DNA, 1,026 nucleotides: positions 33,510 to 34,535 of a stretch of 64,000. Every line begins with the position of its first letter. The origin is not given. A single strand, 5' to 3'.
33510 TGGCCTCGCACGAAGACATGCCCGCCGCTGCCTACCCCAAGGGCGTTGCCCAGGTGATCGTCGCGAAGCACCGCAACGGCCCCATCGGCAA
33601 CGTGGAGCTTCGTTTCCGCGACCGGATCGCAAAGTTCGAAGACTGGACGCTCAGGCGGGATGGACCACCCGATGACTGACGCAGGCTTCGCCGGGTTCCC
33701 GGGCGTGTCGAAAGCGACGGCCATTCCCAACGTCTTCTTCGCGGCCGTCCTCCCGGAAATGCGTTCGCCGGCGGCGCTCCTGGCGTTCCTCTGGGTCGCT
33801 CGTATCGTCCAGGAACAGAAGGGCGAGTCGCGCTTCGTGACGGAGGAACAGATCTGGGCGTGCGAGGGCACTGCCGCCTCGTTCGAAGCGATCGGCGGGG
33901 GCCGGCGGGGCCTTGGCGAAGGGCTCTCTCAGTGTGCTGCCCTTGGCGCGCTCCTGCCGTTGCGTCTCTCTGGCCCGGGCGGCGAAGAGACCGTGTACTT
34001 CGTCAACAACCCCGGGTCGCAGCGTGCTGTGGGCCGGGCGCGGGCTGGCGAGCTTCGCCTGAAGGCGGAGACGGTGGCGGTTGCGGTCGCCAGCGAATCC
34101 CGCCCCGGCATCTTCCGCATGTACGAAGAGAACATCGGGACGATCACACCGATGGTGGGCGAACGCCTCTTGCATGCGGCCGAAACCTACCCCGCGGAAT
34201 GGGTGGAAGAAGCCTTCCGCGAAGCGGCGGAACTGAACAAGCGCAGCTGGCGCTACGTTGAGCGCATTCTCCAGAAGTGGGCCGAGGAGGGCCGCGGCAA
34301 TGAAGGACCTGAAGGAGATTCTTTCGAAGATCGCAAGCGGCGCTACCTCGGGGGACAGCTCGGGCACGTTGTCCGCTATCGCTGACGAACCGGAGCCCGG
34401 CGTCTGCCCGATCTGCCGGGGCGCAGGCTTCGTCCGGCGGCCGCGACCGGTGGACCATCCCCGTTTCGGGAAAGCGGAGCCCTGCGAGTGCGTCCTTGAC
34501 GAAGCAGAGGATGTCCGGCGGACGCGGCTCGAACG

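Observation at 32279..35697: Replication module dnaB - DnaD-like - covalently duplicated DnaC/DnaI-like loader with zinc ribbon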

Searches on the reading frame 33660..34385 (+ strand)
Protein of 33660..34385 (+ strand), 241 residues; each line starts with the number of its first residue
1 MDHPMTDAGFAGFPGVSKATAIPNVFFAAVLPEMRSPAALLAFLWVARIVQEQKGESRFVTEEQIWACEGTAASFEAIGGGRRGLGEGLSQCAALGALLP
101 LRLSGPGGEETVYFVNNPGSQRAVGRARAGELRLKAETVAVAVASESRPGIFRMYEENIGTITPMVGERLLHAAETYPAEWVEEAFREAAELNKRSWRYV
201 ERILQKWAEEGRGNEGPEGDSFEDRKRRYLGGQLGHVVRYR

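Call 3: search_protein_families(library=pfam, proteins=[window:33660-34385:+], max_evalue=0.01)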
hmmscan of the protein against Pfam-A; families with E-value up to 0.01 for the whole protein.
window:33660-34385:+ (241 aa): 1 family
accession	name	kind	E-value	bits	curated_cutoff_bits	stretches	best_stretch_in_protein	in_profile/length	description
PF07261.16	DnaB_2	-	2.2e-11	43.7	22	1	152-211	1-63/74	Replication initiation and membrane attachment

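Call 4: search_protein_families(library=ncbifam, proteins=[window:33660-34385:+], max_evalue=0.01)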
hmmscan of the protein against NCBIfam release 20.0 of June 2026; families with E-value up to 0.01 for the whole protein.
window:33660-34385:+ (241 aa): 1 family
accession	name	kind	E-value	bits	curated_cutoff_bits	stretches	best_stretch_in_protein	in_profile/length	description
TIGR01446.1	DnaD_dom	domain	2.5e-12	46.8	24.95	1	151-211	1-64/73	DnaD domain protein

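Call 32: find_homologous_proteins(query=window:33660-34382:+, max_evalue=0.001)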
Query window:33660-34382:+ (241 aa): 470 proteins with E <= 0.001 among 2635 candidates; the best 120 are listed.
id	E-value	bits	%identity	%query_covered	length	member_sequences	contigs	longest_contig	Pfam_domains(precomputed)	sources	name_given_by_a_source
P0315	4.5e-147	506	97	98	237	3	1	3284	PF07261.17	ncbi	-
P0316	1.8e-144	497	95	98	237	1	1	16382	PF07261.17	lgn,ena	-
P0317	7.1e-126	437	82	98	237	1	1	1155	PF07261.17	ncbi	-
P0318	3.4e-110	385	74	98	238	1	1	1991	PF07261.17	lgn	-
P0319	3.0e-109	382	71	98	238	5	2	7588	PF07261.17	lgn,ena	-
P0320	1.3e-107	377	71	98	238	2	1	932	PF07261.17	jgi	jgi:DnaD/phage-associated family protein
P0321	1.9e-107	376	69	98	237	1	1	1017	PF07261.17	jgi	jgi:DnaD/phage-associated family protein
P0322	5.0e-107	375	69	98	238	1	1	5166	PF07261.17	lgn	-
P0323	1.1e-106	374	70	98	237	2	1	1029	PF07261.17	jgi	-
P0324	2.1e-106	373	70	98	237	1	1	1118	PF07261.17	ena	-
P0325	4.3e-106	372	74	96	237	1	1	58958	PF07261.17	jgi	jgi:DnaD/phage-associated family protein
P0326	1.6e-105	370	69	98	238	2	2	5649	PF07261.17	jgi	jgi:DNA replication protein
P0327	4.7e-105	368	69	98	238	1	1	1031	PF07261.17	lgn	-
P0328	3.3e-104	366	67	98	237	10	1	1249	PF07261.17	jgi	jgi:DNA replication protein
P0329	4.1e-104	365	71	95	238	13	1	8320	PF07261.17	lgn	-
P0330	5.8e-104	365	68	98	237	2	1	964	PF07261.17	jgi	jgi:DNA replication protein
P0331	8.6e-104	364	68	98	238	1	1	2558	PF07261.17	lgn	-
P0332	9.6e-104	364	67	99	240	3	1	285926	PF07261.17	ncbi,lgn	ncbi:MAG: DnaD domain protein [Dehalococcoidia bacterium]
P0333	1.7e-103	363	72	95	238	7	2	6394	PF07261.17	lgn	-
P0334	2.5e-103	363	67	99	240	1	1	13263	PF07261.17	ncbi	-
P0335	4.0e-103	362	72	95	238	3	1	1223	PF07261.17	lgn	-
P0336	4.2e-103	362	67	98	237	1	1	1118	PF07261.17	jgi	jgi:DnaD/phage-associated family protein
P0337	1.3e-102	360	66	98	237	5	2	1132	PF07261.17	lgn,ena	-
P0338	1.6e-102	360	71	96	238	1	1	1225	PF07261.17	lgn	-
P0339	1.8e-102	360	68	96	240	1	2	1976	PF07261.17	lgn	-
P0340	2.8e-102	359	70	95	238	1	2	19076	PF07261.17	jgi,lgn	-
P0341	1.8e-101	357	67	96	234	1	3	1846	PF07261.17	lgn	-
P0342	3.0e-101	356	71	96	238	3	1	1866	PF07261.17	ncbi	-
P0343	1.0e-100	354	69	98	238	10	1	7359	PF07261.17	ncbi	-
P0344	1.3e-100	354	70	95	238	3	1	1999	PF07261.17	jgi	-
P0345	2.8e-100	353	67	97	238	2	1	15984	PF07261.17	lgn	-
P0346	2.9e-100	353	71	93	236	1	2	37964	PF07261.17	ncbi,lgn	ncbi:MAG: DnaD domain-containing protein [Tepidiformaceae bacterium]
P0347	4.9e-100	352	68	96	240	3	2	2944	PF07261.17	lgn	-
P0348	1.4e-99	351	67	98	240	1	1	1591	PF07261.17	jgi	jgi:DnaD/phage-associated family protein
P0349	7.8e-99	348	68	91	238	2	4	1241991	PF07261.17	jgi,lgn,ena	-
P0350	1.5e-98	347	64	98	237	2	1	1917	PF07261.17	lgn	-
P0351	2.7e-98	346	69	96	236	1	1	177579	PF07261.17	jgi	jgi:DNA replication protein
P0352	5.3e-98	345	65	98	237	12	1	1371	PF07261.17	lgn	-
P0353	6.5e-98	345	65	98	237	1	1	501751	PF07261.17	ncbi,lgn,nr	ncbi:MAG: DnaD domain protein [Chloroflexi bacterium]|nr:DnaD domain protein [Chloroflexota bacteriu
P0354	7.8e-98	345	69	92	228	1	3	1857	PF07261.17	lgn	-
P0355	1.4e-97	344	66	96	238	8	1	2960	PF07261.17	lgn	-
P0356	1.7e-97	344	66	98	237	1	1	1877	PF07261.17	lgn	-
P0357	2.9e-97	343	68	97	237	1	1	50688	PF07261.17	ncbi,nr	ncbi:MAG: DnaD domain protein [Dehalococcoidia bacterium]|nr:DnaD domain protein [Dehalococcoidia ba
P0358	4.0e-97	342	65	98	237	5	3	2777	PF07261.17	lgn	-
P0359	4.6e-97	342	66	97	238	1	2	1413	PF07261.17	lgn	-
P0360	4.8e-97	342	66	96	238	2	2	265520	PF07261.17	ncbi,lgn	-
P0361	6.0e-97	342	66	96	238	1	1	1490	PF07261.17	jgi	jgi:DnaD/phage-associated family protein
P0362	8.2e-97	341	69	96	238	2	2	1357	PF07261.17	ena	-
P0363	8.9e-97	341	65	97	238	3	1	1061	PF07261.17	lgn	-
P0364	1.0e-96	341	66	98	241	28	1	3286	PF07261.17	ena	-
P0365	1.2e-96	341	64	98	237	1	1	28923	PF07261.17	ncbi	-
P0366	2.0e-96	340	66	98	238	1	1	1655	PF07261.17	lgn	-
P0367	3.1e-96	340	66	97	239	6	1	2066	PF07261.17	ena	-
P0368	4.0e-96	339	65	93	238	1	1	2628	PF07261.17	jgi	jgi:DnaD/phage-associated family protein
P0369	4.5e-96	339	63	100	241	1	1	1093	PF07261.17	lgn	-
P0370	5.1e-96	339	63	98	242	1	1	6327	PF07261.17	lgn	-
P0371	5.2e-96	339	63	98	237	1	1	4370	PF07261.17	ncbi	-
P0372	5.3e-96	339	65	97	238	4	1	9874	PF07261.17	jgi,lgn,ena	-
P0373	1.2e-95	338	63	98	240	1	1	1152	PF07261.17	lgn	-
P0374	2.4e-95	337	63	98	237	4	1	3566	PF07261.17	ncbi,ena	-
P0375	3.0e-95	336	65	98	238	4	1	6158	PF07261.17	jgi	-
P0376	3.2e-95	336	63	98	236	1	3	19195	PF07261.17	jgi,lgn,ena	jgi:DnaD/phage-associated family protein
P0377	3.7e-95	336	65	97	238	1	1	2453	PF07261.17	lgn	-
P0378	3.8e-95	336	65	97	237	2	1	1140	PF07261.17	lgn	-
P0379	3.9e-95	336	64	97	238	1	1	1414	PF07261.17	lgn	-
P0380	6.8e-95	335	64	97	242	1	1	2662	PF07261.17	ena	-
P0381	1.1e-94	334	63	97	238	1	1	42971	PF07261.17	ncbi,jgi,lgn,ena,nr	ncbi:MAG: DnaD domain protein [Dehalococcoidia bacterium]|nr:DnaD domain protein [Dehalococcoidia ba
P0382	1.7e-94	334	66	95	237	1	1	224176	PF07261.17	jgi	-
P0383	1.8e-94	334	64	98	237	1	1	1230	PF07261.17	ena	-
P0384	2.0e-94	334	62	98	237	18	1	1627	PF07261.17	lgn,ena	-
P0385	2.4e-94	333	63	98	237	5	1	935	PF07261.17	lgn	-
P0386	2.5e-94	333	64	98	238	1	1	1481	PF07261.17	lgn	-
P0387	3.0e-94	333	64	98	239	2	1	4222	PF07261.17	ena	-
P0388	4.1e-94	333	64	96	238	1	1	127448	PF07261.17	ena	-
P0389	5.4e-94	332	65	98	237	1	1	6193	PF07261.17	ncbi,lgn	-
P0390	1.4e-93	331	67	93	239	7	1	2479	PF07261.17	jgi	jgi:DnaD/phage-associated family protein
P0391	1.5e-93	331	61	96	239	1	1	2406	PF07261.17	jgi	jgi:DnaD/phage-associated family protein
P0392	1.6e-93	331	62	98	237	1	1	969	PF07261.17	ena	-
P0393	2.2e-93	330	66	95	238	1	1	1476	PF07261.17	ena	-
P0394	2.7e-93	330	65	95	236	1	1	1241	PF07261.17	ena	-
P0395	2.8e-93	330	63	96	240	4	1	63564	PF07261.17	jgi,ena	-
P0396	5.3e-93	329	63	98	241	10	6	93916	PF07261.17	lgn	-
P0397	8.8e-93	328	61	98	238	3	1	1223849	PF07261.17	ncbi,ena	-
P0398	1.3e-92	328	62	96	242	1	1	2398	PF07261.17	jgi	jgi:DNA replication protein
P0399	1.6e-92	327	63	96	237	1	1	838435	PF07261.17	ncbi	-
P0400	1.7e-92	327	62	96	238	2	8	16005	PF07261.17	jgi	jgi:DnaD/phage-associated family protein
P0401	2.3e-92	327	63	96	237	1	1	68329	PF07261.17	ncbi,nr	ncbi:MAG: DnaD domain protein [Dehalococcoidia bacterium]|nr:DnaD domain protein [Dehalococcoidia ba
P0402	3.4e-92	326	65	96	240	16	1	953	PF07261.17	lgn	-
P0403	5.4e-92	326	62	98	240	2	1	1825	PF07261.17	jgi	jgi:DnaD/phage-associated family protein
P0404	6.4e-92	325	65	93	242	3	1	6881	PF07261.17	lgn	-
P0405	4.5e-91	323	60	98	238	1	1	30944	PF07261.17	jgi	jgi:DNA replication protein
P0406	4.8e-91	323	63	94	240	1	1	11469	PF07261.17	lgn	-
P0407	5.9e-91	322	61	100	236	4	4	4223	PF07261.17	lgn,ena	-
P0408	6.0e-91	322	63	96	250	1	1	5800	PF07261.17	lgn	-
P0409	7.7e-91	322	62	98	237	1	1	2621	PF07261.17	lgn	-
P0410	9.4e-91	322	63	96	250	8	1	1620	PF07261.17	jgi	jgi:DnaD/phage-associated family protein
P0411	9.8e-91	322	72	85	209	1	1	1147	PF07261.17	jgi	jgi:DnaD/phage-associated family protein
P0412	3.0e-90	320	61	96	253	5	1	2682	PF07261.17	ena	-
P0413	3.1e-90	320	64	96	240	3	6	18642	PF07261.17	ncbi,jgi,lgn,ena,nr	ncbi:MAG TPA: DnaD domain protein [Tepidiformaceae bacterium]|nr:DnaD domain protein [Tepidiformacea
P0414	3.1e-90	320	62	98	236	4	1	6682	PF07261.17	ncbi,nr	ncbi:MAG TPA: DnaD domain protein [Tepidiformaceae bacterium]|nr:DnaD domain protein [Tepidiformacea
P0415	7.3e-90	319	61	95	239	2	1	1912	PF07261.17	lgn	-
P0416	7.4e-90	319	60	98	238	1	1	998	PF07261.17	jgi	jgi:DnaD/phage-associated family protein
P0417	8.3e-90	319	61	96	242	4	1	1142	PF07261.17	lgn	-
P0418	1.1e-89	318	63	96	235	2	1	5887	PF07261.17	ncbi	-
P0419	1.1e-89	318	61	96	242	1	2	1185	PF07261.17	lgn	-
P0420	1.3e-89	318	63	100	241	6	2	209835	PF07261.17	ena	-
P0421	1.5e-89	318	61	100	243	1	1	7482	PF07261.17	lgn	-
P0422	1.6e-89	318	62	95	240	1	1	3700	PF07261.17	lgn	-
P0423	1.9e-89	317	61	100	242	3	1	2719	PF07261.17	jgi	-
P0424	4.6e-89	316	63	95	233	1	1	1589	PF07261.17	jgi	jgi:DnaD/phage-associated family protein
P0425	7.4e-89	315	61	95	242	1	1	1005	PF07261.17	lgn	-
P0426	7.6e-89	315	59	98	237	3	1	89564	PF07261.17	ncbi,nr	ncbi:MAG: hypothetical protein C0506_02205 [Anaerolinea sp.]|nr:hypothetical protein [Anaerolinea sp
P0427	1.9e-88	314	62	94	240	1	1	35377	PF07261.17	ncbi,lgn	ncbi:MAG: hypothetical protein Kow0010_22040 [Dehalococcoidia bacterium]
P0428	2.0e-88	314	60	97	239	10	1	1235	PF07261.17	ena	-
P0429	2.4e-88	314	58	96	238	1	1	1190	PF07261.17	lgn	-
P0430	2.7e-88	314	62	95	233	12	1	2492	PF07261.17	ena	-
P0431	3.1e-88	313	62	96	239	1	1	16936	PF07261.17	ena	-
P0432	3.3e-88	313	59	98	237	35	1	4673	PF07261.17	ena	-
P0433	5.6e-88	313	64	94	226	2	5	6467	PF07261.17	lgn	-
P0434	6.3e-88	312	63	96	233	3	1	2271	PF07261.17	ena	-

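Call 52: search_solved_structures(query=A4, max_evalue=1, show_alignments=2)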
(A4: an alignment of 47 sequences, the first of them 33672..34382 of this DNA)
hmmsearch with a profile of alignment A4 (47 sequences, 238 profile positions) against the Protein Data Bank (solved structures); distinct sequences matched with E-value up to 1: 7.
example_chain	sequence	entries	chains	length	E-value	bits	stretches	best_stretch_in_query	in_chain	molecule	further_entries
8ojj_A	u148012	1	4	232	2.7e-05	26.8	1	130-218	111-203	DNA replication protein DnaD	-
2zc2_A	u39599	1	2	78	0.00019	24.1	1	171-210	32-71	DnaD-like replication protein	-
2i5u_A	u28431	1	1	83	0.00041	23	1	170-210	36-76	DnaD domain protein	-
7dns_A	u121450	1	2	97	0.076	15.6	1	155-212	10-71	de novo designed protein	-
4k5r_A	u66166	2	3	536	0.15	14.6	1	42-135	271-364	Oxygenase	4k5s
3fmw_A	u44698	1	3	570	0.16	14.5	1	42-135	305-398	Oxygenase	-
7zq3_O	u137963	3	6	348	0.95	12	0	116-188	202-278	Glyceraldehyde-3-phosphate dehydrogenase A, chloroplastic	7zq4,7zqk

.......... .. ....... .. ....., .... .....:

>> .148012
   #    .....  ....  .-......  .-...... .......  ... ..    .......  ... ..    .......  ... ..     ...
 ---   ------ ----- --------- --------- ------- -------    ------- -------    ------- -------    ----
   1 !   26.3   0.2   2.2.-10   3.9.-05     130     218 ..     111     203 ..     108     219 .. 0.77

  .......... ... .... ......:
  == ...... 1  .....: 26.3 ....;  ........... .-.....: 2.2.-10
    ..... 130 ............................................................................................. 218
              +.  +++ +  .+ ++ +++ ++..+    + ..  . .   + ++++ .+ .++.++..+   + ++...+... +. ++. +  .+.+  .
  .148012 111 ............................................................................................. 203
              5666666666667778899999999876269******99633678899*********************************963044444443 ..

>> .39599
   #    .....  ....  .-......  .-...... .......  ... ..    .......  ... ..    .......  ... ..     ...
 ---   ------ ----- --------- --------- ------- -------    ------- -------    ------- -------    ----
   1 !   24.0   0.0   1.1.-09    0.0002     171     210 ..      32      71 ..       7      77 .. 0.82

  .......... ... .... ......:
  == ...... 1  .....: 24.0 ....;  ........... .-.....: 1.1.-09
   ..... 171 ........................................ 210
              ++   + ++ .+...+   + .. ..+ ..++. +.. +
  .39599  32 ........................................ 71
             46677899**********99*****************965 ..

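Call 57: predict_structure(alignment_id=A4)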
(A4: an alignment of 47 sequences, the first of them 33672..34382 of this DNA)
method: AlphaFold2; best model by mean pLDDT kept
length: 237 residues; sequences in the alignment: 47
mean_pLDDT: 81.8   pTM: 0.59
mean pLDDT of the five models: 81.8, 80.6, 79.7, 77.8, 76.8
residues with pLDDT >= 90: 85; 70-90: 102; 50-70: 30; < 50: 20
segments of 3 or more residues with pLDDT < 50: 141-143, 209-214, 228-237
pLDDT, mean of each block of 10 residues (from residue 1): 69 71 89 97 92 92 97 97 96 93 92 90 86 77 68 83 84 86 87 89 72 53 55 34
secondary structure, 60 per line:
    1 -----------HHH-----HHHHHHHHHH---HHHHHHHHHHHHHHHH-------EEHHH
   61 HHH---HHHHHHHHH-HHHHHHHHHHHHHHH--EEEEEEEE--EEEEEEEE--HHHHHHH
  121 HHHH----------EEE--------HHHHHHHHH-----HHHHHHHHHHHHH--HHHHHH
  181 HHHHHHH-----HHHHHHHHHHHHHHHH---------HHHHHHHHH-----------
elements in order: H20-29 H33-48 H58-63 H67-75 H77-91 E94-101 E104-111 H114-124 E135-137 H146-154 H160-172 H175-187 H193-208 H218-226
